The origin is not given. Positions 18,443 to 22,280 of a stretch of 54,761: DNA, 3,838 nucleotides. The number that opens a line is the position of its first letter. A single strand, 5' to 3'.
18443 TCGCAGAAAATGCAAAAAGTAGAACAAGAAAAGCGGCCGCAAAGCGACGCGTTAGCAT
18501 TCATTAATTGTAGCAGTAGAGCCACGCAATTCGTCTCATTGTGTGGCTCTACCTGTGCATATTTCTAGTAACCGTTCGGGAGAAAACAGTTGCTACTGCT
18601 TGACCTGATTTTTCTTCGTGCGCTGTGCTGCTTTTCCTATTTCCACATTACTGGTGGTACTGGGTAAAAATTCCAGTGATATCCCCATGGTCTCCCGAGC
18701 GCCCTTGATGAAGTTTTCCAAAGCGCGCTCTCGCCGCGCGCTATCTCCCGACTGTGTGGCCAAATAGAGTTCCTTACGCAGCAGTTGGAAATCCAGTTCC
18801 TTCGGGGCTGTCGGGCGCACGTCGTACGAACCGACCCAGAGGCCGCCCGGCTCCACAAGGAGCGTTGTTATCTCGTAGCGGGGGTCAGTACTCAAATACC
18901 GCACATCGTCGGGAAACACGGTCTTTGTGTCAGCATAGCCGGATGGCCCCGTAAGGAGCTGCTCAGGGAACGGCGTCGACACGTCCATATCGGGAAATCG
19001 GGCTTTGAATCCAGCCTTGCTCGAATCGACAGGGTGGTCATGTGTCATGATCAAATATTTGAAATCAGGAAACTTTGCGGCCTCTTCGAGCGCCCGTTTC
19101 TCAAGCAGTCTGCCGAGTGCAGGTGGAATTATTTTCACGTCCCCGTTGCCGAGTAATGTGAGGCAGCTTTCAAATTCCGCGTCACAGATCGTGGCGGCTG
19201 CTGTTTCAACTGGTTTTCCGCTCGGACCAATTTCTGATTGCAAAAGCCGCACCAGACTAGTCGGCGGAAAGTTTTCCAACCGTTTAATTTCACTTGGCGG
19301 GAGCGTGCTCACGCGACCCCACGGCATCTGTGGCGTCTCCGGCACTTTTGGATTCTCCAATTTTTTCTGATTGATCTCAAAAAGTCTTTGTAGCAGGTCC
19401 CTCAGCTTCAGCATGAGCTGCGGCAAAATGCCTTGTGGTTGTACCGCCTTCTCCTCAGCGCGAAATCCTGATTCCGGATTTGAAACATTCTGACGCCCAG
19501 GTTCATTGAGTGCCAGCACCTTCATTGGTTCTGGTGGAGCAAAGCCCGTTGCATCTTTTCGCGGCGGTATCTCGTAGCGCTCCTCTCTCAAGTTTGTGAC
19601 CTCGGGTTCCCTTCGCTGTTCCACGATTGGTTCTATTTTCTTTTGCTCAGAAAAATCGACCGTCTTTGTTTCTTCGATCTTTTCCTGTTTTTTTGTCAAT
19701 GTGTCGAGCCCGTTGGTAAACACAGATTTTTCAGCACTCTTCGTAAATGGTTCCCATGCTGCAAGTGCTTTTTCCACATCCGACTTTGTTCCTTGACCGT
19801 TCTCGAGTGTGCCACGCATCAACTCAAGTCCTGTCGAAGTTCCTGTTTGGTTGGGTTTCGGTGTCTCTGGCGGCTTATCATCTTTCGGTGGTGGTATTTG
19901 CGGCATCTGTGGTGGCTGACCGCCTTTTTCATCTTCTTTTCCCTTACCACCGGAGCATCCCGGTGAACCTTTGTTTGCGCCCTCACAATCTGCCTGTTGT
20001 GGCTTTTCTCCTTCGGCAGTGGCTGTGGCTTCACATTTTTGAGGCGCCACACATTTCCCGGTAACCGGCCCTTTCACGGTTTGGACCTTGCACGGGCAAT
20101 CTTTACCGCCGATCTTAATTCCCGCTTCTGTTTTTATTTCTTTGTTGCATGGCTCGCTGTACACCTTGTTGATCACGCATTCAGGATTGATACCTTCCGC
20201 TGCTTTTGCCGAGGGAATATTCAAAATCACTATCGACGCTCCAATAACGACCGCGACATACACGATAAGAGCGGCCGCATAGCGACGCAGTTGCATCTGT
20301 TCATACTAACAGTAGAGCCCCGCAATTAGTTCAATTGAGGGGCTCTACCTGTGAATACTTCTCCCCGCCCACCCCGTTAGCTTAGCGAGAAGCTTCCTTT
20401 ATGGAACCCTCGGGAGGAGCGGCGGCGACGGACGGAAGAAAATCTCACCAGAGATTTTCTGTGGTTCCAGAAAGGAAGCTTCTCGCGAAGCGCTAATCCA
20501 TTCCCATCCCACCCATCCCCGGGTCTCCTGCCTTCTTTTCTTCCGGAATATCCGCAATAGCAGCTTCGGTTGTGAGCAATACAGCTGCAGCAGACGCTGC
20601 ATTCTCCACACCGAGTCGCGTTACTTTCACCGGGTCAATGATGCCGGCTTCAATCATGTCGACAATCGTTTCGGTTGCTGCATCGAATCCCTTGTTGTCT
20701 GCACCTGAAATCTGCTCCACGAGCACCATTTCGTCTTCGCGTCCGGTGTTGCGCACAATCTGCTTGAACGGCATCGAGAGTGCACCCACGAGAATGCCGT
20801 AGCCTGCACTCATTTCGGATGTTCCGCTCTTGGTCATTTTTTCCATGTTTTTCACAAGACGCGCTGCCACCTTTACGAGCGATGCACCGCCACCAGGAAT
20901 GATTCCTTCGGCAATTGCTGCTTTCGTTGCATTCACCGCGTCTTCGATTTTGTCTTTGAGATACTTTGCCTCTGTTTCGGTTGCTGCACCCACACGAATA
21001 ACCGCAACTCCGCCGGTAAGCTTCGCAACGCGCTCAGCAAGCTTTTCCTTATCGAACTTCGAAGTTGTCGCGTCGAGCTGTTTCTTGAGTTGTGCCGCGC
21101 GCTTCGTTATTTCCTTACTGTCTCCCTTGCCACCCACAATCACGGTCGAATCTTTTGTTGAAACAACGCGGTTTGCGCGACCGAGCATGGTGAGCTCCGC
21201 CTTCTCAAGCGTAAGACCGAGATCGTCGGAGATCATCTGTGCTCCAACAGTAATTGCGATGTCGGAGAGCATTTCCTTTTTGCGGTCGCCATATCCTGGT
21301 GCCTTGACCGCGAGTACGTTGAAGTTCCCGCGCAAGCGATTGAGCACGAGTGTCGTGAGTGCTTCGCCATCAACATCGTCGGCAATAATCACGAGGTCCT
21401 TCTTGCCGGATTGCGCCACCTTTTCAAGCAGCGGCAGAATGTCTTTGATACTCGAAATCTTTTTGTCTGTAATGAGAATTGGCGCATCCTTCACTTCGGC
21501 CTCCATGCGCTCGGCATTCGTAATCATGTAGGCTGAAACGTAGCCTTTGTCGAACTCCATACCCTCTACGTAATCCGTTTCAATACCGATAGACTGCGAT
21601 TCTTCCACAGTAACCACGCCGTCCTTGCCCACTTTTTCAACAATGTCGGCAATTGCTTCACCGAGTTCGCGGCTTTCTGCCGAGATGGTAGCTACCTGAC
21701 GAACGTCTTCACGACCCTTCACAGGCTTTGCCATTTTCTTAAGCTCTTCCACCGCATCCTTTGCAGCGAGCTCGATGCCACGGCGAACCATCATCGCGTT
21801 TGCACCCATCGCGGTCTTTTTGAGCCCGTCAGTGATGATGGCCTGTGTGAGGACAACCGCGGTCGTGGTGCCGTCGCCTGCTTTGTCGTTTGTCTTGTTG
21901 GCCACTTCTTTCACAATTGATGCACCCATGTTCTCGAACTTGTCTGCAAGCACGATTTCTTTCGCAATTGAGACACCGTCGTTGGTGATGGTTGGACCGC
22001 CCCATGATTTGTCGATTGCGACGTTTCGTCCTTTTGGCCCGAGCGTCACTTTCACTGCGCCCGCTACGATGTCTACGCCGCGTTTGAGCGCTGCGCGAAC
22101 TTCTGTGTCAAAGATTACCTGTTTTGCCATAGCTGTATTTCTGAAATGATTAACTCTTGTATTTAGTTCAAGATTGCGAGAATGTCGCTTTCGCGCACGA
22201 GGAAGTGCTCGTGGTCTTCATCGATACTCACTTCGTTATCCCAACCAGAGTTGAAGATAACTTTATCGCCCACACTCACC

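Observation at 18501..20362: Shared ~55-nt upstream element with a covarying 10-bp inverted repeat abutting an extended -10 box, 6 nt from each ATG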

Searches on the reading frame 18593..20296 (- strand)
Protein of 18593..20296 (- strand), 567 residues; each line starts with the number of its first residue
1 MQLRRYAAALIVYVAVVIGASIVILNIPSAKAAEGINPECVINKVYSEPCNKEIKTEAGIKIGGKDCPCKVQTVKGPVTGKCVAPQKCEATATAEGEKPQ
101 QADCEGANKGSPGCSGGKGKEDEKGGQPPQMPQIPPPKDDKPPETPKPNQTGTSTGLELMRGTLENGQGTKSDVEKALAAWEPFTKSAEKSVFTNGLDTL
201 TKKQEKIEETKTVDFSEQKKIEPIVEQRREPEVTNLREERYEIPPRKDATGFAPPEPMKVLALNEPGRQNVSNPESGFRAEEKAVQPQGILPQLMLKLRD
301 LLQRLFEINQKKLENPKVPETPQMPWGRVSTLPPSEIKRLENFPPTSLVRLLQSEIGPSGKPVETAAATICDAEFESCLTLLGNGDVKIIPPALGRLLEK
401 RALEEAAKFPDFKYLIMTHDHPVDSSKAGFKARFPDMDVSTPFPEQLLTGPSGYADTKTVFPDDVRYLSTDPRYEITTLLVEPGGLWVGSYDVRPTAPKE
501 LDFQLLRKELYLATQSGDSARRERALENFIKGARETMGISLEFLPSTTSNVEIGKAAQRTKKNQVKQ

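Call 13: find_homologous_proteins(query=window:18593-20296:-)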
Query window:18593-20296:- (567 aa): 2 proteins with E <= 0.001 among 8000 candidates.
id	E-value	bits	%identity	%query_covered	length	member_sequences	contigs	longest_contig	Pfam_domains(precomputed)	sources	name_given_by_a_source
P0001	0.0e+0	1273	100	100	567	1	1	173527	-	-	-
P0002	4.8e-97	344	35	96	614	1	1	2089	-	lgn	-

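Call 14: find_encoding_contigs(protein=P0002, flank=10000)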
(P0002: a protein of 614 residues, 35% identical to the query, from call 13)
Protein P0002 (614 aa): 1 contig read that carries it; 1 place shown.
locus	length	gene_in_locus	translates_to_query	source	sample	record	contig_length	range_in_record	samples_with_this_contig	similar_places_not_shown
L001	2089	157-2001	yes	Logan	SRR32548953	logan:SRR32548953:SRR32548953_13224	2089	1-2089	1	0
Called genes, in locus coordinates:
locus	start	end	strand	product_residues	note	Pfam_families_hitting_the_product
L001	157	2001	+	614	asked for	-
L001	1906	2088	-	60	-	?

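Call 15: find_encoding_contigs(protein=P0001, flank=10000)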
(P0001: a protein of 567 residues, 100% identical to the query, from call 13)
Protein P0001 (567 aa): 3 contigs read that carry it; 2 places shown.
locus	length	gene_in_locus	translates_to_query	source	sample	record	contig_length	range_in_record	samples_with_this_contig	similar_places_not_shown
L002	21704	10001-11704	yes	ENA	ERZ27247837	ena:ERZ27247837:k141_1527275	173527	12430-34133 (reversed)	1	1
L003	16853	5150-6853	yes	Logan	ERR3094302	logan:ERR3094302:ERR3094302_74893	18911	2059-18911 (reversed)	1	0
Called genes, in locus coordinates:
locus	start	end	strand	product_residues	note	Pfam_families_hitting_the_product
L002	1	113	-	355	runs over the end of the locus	PF01820:Dala_Dala_lig_N, PF02786:CPSase_L_D2 (weak), PF02222:ATP-grasp, PF07478:Dala_Dala_lig_C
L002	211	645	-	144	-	-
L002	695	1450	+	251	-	PF00702:Hydrolase, PF12710:HAD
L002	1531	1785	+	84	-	PF04024:PspC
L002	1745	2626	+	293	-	PF00730:HhH-GPD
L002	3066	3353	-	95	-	-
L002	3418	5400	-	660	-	PF00753:Lactamase_B, PF12706:Lactamase_B_2, PF23023:Anti-Pycsar_Apyc1 (faint), PF22505:RNase_J_b_CASP, PF07521:RMMBL (weak), PF17770:RNase_J_C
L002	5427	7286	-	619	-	PF00496:SBP_bac_5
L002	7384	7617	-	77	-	PF03840:SecG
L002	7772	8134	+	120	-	PF00166:Cpn10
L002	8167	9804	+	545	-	PF00118:Cpn60_TCP1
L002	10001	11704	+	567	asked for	-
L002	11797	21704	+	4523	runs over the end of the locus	PF06414:Zeta_toxin (faint), PF04228:Zn_peptidase (faint)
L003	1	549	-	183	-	?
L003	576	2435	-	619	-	PF00496:SBP_bac_5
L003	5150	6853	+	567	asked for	-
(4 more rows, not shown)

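Call 56: search_protein_families(library=pfam, proteins=[window:18593-20296:-], max_evalue=0.01)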
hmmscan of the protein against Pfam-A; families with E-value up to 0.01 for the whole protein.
window:18593-20296:- (567 aa): 0 families

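Call 84: search_protein_representatives(protein=window:18593-20296:-)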
Query: 567 residues. Proteins with E-value up to 0.001 (for the whole library): 21; up to 1e-10: 6; up to 1e-30: 2. The best 21 are listed.
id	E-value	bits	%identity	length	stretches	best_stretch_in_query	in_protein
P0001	0.0e+00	1273.1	100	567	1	1-567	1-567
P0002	1.5e-97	344.0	42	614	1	63-562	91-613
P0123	4.1e-29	118.1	45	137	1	430-564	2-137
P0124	1.0e-16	77.2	31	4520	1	349-559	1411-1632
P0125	5.4e-15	71.5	28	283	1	334-559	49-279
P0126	3.2e-12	62.4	29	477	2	401-547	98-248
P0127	1.4e-10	57.0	33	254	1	343-556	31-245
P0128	7.8e-09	51.2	30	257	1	348-558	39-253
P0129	4.6e-07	45.4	29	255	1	341-550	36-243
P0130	6.7e-07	44.8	37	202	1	14-182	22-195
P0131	8.9e-06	41.1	27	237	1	342-552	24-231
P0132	2.8e-05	39.5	38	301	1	6-166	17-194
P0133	5.3e-05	38.6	26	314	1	351-548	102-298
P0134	5.7e-05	38.4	32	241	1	408-561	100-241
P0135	6.0e-05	38.4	29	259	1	399-562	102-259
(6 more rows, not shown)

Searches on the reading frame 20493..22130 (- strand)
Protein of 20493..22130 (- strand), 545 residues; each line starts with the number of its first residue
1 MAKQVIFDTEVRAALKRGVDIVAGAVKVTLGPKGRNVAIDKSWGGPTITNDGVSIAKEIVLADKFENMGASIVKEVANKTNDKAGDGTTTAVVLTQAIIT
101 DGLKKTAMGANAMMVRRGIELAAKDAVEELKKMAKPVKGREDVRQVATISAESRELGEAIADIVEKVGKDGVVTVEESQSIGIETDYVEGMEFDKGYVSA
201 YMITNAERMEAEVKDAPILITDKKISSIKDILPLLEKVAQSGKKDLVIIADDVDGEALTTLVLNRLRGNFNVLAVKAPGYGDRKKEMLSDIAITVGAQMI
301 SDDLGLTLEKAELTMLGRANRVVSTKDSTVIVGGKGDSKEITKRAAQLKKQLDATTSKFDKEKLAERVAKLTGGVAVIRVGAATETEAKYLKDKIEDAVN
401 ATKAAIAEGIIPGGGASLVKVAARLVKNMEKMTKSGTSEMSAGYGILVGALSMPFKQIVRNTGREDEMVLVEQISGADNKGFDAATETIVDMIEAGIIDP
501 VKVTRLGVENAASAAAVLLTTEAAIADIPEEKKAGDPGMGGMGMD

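Call 20: find_homologous_proteins(query=window:20493-22130:-, max_evalue=1e-100)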
Query window:20493-22130:- (545 aa): 7999 proteins with E <= 1e-100 among 8000 candidates; the best 120 are listed.
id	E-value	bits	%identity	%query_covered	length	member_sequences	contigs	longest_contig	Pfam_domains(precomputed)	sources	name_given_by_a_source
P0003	0.0e+0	1113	100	100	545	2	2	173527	PF00118.30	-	-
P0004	0.0e+0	1055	95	100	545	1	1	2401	PF00118.30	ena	-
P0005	0.0e+0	1054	95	100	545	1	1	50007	PF00118.30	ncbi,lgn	-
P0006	0.0e+0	1044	94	98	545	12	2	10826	PF00118.30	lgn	-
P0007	0.0e+0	1030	92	99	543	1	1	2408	PF00118.30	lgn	-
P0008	0.0e+0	1025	92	100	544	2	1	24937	PF00118.30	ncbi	-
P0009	0.0e+0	1024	92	100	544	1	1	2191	PF00118.30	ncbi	-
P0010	0.0e+0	1022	91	100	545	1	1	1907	PF00118.30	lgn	-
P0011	0.0e+0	1012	91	97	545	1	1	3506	PF00118.30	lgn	-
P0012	4.3e-296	1000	90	99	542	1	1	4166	PF00118.30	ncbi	-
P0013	2.6e-291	984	88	100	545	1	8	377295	PF00118.30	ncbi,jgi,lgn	jgi:chaperonin GroEL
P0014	3.6e-291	984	88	98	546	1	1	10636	PF00118.30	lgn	-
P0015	4.1e-291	984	88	100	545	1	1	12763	PF00118.30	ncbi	-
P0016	1.7e-290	982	88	100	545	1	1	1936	PF00118.30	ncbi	-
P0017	8.7e-288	973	87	100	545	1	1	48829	PF00118.30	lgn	-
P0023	9.3e-274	926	83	100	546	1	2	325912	PF00118.30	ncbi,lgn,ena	-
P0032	2.0e-272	922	84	98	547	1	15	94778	PF00118.30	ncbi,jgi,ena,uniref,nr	ncbi:chaperonin GroL [Candidatus Kaiserbacteria bacterium RIFCSPHIGHO2_02_FULL_55_25]|uniref:Chapero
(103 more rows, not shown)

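Call 21: find_encoding_contigs(protein=P0005, flank=10000, max_places=1)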
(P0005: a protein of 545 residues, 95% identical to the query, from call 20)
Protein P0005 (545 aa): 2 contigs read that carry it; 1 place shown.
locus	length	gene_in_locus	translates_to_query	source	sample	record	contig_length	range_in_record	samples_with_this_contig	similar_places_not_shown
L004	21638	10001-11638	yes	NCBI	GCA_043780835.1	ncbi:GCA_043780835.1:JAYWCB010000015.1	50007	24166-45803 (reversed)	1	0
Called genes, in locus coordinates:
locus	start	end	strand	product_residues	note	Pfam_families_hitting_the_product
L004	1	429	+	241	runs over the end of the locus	PF00730:HhH-GPD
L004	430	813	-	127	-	-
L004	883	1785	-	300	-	PF01820:Dala_Dala_lig_N, PF07478:Dala_Dala_lig_C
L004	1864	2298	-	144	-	-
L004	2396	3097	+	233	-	PF00702:Hydrolase, PF12710:HAD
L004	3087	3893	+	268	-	PF00730:HhH-GPD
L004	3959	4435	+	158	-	-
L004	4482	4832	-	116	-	-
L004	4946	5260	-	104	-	-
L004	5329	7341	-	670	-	-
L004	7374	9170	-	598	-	PF00496:SBP_bac_5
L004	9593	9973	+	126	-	PF00166:Cpn10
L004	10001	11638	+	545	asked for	PF00118:Cpn60_TCP1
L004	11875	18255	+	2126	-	PF01510:Amidase_2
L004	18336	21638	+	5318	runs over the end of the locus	-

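Call 22: find_encoding_contigs(protein=P0008, flank=10000, max_places=1)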
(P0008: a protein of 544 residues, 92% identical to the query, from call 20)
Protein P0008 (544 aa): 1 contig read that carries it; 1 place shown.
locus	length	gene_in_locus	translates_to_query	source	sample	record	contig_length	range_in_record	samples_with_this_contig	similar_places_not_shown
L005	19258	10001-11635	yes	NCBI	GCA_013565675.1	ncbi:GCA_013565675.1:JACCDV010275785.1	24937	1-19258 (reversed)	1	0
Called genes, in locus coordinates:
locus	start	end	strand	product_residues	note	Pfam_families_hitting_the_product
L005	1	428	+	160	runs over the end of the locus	PF10648:Gmad2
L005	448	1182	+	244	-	PF04402:SIMPL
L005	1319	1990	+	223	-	PF00730:HhH-GPD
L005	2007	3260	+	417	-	PF00702:Hydrolase, PF12710:HAD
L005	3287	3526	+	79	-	PF04024:PspC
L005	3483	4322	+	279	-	PF00730:HhH-GPD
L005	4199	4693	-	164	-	-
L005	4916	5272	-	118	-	-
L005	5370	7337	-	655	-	PF00753:Lactamase_B, PF12706:Lactamase_B_2, PF23023:Anti-Pycsar_Apyc1 (faint), PF22505:RNase_J_b_CASP, PF07521:RMMBL (weak), PF17770:RNase_J_C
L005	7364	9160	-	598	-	PF00496:SBP_bac_5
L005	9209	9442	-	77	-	PF03840:SecG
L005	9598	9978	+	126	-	PF00166:Cpn10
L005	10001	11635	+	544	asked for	PF00118:Cpn60_TCP1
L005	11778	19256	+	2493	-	?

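Call 23: find_encoding_contigs(protein=P0013, flank=10000, max_places=1)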
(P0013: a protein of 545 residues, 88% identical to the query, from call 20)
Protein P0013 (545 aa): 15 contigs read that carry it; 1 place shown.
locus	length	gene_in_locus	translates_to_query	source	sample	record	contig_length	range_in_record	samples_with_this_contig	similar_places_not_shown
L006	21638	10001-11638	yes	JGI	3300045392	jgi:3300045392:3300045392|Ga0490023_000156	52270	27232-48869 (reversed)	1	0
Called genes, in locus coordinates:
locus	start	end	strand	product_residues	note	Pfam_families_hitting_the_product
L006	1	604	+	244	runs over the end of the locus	PF04402:SIMPL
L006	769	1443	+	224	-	PF00730:HhH-GPD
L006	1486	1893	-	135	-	-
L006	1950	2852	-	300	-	PF01820:Dala_Dala_lig_N, PF07478:Dala_Dala_lig_C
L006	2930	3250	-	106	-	-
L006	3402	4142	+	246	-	PF00702:Hydrolase, PF12710:HAD, PF13419:HAD_2 (faint)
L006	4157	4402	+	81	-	PF04024:PspC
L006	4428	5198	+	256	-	PF00730:HhH-GPD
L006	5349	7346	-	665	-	-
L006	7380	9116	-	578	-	PF00496:SBP_bac_5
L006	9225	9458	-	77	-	PF03840:SecG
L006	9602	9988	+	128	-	PF00166:Cpn10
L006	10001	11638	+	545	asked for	PF00118:Cpn60_TCP1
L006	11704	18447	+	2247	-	PF01510:Amidase_2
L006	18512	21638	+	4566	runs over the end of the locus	PF01510:Amidase_2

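Call 24: find_encoding_contigs(protein=P0017, flank=10000, max_places=1)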
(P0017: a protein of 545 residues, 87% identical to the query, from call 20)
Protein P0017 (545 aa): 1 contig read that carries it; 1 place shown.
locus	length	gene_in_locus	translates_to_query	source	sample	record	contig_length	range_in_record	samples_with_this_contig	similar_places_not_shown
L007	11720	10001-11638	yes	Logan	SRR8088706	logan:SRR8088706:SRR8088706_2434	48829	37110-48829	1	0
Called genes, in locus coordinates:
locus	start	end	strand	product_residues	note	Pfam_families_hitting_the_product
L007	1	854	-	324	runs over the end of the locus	PF01933:CofD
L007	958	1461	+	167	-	PF10648:Gmad2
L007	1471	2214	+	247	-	PF04402:SIMPL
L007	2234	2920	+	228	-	PF00730:HhH-GPD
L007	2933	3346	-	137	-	-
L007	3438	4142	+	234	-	PF00702:Hydrolase, PF12710:HAD, PF13419:HAD_2 (weak)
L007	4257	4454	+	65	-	PF04024:PspC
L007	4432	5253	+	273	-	PF00730:HhH-GPD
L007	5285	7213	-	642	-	PF00753:Lactamase_B, PF12706:Lactamase_B_2, PF23023:Anti-Pycsar_Apyc1 (weak), PF22505:RNase_J_b_CASP, PF07521:RMMBL (weak), PF17770:RNase_J_C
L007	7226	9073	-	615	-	PF00496:SBP_bac_5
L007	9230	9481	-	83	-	PF03840:SecG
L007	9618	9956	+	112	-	PF00166:Cpn10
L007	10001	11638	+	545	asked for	PF00118:Cpn60_TCP1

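Call 38: find_encoding_contigs(protein=P0006, flank=10000, max_places=1)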
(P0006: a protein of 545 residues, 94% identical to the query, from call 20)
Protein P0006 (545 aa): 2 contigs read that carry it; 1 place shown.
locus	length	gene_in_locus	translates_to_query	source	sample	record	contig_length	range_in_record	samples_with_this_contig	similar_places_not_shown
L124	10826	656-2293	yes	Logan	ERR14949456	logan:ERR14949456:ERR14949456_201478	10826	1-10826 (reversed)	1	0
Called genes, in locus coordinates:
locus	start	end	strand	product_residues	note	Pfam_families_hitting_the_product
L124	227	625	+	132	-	PF00166:Cpn10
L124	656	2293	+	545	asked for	PF00118:Cpn60_TCP1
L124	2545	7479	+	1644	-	-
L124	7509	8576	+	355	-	-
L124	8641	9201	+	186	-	PF04011:LemA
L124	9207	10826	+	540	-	?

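Call 39: find_encoding_contigs(protein=P0015, flank=10000, max_places=1)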
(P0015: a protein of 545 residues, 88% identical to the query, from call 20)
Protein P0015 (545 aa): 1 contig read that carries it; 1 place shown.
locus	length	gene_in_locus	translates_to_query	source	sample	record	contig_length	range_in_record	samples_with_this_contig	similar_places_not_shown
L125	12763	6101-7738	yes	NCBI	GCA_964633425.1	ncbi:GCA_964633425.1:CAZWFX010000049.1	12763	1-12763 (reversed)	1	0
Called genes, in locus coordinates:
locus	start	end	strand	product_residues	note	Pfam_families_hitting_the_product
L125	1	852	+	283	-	?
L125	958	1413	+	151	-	-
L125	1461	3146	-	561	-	PF00753:Lactamase_B, PF12706:Lactamase_B_2, PF23023:Anti-Pycsar_Apyc1 (faint), PF22505:RNase_J_b_CASP, PF07521:RMMBL (weak), PF17770:RNase_J_C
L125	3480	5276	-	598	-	PF00496:SBP_bac_5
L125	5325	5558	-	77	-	PF03840:SecG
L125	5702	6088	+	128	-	PF00166:Cpn10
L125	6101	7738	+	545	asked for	PF00118:Cpn60_TCP1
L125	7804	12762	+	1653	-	?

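Call 40: find_encoding_contigs(protein=P0023, flank=10000, max_places=1)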
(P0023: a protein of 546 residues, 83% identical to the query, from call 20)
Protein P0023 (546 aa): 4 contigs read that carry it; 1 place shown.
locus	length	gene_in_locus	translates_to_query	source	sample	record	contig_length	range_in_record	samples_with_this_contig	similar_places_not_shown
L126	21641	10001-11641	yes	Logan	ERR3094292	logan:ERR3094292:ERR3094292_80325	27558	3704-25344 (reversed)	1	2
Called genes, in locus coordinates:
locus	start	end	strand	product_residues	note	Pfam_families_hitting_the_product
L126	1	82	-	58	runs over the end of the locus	-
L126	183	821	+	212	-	PF00730:HhH-GPD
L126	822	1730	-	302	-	PF01820:Dala_Dala_lig_N, PF01071:GARS_A (weak), PF02786:CPSase_L_D2, PF07478:Dala_Dala_lig_C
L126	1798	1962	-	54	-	-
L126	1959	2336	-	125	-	-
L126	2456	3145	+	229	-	PF00702:Hydrolase, PF12710:HAD, PF13419:HAD_2 (faint)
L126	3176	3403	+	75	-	PF04024:PspC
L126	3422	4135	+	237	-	PF04311:DUF459 (faint), PF00657:Lipase_GDSL, PF13472:Lipase_GDSL_2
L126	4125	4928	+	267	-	PF00730:HhH-GPD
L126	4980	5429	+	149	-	-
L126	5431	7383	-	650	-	PF00753:Lactamase_B, PF23023:Anti-Pycsar_Apyc1 (faint), PF12706:Lactamase_B_2, PF22505:RNase_J_b_CASP, PF07521:RMMBL (faint), PF17770:RNase_J_C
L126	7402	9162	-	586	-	PF00496:SBP_bac_5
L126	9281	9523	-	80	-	PF03840:SecG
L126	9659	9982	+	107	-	PF00166:Cpn10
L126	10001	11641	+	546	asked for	PF00118:Cpn60_TCP1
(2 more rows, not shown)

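Call 41: find_encoding_contigs(protein=P0032, flank=10000, max_places=1)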
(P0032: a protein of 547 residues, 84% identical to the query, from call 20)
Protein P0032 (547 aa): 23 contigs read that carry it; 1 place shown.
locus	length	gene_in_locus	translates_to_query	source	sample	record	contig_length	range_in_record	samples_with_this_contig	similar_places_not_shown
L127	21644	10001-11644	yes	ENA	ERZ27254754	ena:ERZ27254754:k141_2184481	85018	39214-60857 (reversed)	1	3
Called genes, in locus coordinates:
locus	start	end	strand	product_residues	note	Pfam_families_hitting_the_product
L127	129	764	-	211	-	-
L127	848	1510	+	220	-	PF00730:HhH-GPD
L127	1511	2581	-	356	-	PF01820:Dala_Dala_lig_N, PF02222:ATP-grasp, PF07478:Dala_Dala_lig_C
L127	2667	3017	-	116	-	-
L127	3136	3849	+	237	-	PF00702:Hydrolase, PF12710:HAD, PF13419:HAD_2 (weak)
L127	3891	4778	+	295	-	PF00730:HhH-GPD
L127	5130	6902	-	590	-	PF00753:Lactamase_B, PF23023:Anti-Pycsar_Apyc1 (faint), PF12706:Lactamase_B_2, PF22505:RNase_J_b_CASP, PF07521:RMMBL (faint), PF17770:RNase_J_C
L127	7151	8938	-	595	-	PF00496:SBP_bac_5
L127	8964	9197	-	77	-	PF03840:SecG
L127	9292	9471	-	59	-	-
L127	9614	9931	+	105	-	PF00166:Cpn10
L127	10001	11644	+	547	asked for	PF00118:Cpn60_TCP1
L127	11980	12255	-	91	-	-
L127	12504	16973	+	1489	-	-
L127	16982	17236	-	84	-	-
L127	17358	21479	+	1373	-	-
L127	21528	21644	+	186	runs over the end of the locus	PF04011:LemA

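Call 58: find_encoding_contigs(protein=P0014, flank=10000, max_places=1)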
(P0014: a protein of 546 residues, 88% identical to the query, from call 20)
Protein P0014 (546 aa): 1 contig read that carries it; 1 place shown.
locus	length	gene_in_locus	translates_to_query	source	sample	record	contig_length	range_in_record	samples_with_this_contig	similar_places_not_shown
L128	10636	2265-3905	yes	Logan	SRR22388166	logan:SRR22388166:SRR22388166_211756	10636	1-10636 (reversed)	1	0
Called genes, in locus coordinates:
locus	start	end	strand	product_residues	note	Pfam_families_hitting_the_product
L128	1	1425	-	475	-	?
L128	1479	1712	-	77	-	PF03840:SecG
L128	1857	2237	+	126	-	PF00166:Cpn10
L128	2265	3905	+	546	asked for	PF00118:Cpn60_TCP1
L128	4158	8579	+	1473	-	-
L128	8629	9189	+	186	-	PF04011:LemA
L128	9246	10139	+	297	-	PF01435:Peptidase_M48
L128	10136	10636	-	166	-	?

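Call 59: find_encoding_contigs(protein=P0011, flank=10000, max_places=1)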
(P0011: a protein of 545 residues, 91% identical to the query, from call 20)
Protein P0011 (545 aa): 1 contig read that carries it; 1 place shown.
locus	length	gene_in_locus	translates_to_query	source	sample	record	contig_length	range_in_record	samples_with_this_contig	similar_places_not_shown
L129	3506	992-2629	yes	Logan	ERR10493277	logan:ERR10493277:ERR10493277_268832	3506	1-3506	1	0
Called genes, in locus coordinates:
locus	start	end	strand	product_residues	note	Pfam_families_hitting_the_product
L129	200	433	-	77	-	PF03840:SecG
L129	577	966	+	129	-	PF00166:Cpn10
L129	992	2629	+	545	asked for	PF00118:Cpn60_TCP1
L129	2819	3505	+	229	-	?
